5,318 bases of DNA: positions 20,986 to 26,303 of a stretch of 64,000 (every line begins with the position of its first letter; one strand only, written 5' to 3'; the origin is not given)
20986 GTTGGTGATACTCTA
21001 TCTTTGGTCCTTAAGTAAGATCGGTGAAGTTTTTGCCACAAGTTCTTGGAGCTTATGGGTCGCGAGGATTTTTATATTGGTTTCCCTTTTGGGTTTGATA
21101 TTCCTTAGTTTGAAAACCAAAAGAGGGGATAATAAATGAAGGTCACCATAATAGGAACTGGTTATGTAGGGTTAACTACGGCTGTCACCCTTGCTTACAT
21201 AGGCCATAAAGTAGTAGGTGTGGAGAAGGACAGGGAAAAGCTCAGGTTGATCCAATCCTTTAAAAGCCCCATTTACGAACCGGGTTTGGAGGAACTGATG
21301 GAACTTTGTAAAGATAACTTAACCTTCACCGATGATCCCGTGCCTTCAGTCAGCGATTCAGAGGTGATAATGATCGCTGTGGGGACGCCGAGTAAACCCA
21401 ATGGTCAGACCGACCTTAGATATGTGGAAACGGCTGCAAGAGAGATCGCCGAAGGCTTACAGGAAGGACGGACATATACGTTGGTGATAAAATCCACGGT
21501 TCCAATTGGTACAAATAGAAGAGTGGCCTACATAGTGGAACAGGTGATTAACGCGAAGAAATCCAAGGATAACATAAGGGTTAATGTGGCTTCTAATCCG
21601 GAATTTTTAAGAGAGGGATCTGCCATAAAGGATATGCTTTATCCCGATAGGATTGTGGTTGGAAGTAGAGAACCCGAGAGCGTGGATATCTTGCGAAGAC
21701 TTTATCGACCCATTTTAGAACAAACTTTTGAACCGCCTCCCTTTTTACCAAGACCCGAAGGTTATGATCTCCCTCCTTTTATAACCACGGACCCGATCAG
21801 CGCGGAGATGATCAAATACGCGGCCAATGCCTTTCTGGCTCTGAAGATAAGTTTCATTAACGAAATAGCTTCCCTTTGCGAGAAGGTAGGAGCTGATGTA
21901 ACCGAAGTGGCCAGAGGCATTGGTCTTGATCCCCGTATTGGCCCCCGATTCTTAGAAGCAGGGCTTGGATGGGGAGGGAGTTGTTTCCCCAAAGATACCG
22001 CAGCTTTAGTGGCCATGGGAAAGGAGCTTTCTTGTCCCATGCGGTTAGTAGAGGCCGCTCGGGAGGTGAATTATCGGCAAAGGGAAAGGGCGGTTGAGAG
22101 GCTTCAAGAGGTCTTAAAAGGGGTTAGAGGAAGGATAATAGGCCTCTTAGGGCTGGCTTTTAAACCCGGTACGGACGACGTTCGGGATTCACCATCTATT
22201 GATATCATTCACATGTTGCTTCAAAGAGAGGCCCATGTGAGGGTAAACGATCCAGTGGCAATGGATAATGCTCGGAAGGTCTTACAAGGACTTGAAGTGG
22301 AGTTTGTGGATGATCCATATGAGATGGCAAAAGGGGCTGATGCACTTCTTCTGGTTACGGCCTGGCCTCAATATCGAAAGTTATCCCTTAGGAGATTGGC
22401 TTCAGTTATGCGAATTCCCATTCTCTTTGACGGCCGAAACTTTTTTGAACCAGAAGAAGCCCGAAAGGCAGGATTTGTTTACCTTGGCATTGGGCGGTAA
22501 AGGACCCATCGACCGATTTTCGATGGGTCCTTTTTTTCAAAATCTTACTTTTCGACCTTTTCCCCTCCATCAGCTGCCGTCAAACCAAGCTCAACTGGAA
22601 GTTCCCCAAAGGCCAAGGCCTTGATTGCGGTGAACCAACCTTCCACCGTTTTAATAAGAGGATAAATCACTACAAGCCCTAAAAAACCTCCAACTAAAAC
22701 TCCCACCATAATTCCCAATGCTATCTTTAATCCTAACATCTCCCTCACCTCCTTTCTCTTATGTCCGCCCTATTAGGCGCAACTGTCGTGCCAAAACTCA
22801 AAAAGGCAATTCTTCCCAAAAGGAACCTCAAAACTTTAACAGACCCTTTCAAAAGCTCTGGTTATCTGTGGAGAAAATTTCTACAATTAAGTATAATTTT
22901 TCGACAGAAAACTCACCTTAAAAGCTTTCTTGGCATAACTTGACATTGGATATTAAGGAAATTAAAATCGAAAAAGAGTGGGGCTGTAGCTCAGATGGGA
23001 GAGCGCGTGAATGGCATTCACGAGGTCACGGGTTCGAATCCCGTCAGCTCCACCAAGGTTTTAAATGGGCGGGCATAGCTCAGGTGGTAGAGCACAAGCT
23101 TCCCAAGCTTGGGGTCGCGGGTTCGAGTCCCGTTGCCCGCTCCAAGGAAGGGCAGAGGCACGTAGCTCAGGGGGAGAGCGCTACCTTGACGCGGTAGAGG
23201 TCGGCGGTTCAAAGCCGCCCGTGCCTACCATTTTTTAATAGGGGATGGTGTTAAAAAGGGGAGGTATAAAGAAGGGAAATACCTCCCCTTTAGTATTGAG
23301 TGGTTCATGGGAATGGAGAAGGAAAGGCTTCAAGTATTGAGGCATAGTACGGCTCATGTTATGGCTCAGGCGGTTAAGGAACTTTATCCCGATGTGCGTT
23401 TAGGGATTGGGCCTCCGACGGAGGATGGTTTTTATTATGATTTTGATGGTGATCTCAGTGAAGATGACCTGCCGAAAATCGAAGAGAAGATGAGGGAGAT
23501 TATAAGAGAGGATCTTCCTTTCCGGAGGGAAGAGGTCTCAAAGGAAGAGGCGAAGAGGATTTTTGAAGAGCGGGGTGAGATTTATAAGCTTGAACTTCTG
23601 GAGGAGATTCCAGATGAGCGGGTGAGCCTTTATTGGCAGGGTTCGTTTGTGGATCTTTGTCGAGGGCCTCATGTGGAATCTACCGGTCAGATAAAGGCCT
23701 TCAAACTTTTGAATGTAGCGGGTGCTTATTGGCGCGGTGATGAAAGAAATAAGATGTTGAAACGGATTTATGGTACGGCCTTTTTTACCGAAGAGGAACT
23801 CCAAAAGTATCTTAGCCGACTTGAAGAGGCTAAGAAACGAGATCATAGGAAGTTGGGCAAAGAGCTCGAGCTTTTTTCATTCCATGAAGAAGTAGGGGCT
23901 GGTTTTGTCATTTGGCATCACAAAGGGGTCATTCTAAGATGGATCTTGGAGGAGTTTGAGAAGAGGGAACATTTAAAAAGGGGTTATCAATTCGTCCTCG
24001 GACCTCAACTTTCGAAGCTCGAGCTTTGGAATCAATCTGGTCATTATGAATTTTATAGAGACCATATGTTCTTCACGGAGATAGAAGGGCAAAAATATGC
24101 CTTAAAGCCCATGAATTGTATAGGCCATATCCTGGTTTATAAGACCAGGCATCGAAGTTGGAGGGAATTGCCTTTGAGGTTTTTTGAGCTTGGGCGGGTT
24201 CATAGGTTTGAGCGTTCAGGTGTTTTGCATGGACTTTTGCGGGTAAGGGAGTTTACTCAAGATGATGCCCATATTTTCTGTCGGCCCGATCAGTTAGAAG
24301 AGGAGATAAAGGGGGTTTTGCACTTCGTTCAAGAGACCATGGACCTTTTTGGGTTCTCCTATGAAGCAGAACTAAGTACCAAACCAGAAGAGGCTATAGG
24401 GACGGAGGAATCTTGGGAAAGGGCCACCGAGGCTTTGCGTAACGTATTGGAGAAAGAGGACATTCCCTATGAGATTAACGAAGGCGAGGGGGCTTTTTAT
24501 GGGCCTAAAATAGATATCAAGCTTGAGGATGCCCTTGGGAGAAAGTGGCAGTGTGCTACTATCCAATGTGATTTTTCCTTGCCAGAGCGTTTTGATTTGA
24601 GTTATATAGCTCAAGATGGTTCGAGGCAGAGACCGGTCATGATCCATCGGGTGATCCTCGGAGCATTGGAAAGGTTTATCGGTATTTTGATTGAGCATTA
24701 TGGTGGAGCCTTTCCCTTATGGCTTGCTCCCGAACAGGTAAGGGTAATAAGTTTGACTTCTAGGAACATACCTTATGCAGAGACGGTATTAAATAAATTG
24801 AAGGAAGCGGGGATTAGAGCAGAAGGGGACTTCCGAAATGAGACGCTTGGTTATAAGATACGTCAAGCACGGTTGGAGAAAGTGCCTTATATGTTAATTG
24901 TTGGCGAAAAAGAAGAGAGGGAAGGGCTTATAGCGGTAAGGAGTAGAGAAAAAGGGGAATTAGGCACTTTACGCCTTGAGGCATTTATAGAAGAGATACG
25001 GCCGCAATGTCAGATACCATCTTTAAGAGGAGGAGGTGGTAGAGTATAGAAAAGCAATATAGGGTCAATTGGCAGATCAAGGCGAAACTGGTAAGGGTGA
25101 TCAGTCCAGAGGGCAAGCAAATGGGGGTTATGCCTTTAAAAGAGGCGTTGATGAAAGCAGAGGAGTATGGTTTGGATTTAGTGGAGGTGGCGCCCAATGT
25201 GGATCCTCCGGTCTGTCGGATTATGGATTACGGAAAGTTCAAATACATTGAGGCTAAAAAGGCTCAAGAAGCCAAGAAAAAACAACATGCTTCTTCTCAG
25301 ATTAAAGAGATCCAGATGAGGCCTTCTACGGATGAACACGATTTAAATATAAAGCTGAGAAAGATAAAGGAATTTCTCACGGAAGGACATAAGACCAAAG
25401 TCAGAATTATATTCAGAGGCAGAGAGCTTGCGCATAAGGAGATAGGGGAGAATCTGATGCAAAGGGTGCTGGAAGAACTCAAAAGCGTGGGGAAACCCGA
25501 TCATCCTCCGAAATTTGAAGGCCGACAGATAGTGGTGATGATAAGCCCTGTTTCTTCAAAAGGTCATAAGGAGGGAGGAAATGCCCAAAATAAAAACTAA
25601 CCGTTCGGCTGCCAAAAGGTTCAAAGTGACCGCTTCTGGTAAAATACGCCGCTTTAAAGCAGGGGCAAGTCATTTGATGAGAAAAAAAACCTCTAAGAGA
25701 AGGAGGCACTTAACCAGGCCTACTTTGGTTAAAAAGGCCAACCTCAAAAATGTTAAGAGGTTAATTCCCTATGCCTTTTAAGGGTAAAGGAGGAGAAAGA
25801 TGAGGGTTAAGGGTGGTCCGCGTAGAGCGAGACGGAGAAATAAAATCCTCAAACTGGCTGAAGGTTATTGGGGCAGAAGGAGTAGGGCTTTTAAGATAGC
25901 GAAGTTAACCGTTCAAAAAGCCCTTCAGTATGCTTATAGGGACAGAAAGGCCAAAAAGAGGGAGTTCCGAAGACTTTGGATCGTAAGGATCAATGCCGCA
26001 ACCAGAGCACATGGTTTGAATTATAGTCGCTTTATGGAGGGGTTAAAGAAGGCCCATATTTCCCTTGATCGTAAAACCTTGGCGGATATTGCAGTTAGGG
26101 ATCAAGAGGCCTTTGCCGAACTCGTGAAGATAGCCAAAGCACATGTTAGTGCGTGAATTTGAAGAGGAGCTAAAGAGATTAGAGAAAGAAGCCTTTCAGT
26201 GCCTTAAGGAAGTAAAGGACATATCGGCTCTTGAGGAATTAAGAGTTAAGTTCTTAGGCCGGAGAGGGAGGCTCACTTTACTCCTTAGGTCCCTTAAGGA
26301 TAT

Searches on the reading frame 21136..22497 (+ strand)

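Call 27: search_protein_families(library=pfam, proteins=[window:21136-22497:+], max_evalue=0.00001)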
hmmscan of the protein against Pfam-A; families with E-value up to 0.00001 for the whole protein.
window:21136-22497:+ (454 aa): 3 families
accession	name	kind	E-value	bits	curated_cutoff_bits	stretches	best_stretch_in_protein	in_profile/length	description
PF03721.20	UDPG_MGDP_dh_N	-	3.7e-58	196.6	27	1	1-188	1-186/187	UDP-glucose/GDP-mannose dehydrogenase family, NAD binding domain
PF00984.24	UDPG_MGDP_dh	-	2e-39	134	25.4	1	222-313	2-93/94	UDP-glucose/GDP-mannose dehydrogenase family, central domain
PF03720.21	UDPG_MGDP_dh_C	-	3e-32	111.5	30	1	337-438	2-102/103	UDP-glucose/GDP-mannose dehydrogenase family, UDP binding domain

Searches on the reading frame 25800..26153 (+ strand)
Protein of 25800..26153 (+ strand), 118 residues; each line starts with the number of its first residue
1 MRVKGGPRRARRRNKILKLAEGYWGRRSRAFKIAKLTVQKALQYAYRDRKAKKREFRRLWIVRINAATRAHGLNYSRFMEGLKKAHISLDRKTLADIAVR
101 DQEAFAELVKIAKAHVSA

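Call 27: search_protein_families(library=pfam, proteins=[window:25800-26153:+], max_evalue=0.00001)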
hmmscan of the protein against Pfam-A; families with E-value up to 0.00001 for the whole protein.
window:25800-26153:+ (118 aa): 1 family
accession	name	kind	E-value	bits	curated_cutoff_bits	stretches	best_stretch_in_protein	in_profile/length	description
PF00453.23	Ribosomal_L20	-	2e-46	157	30.8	1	2-108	1-107/107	Ribosomal protein L20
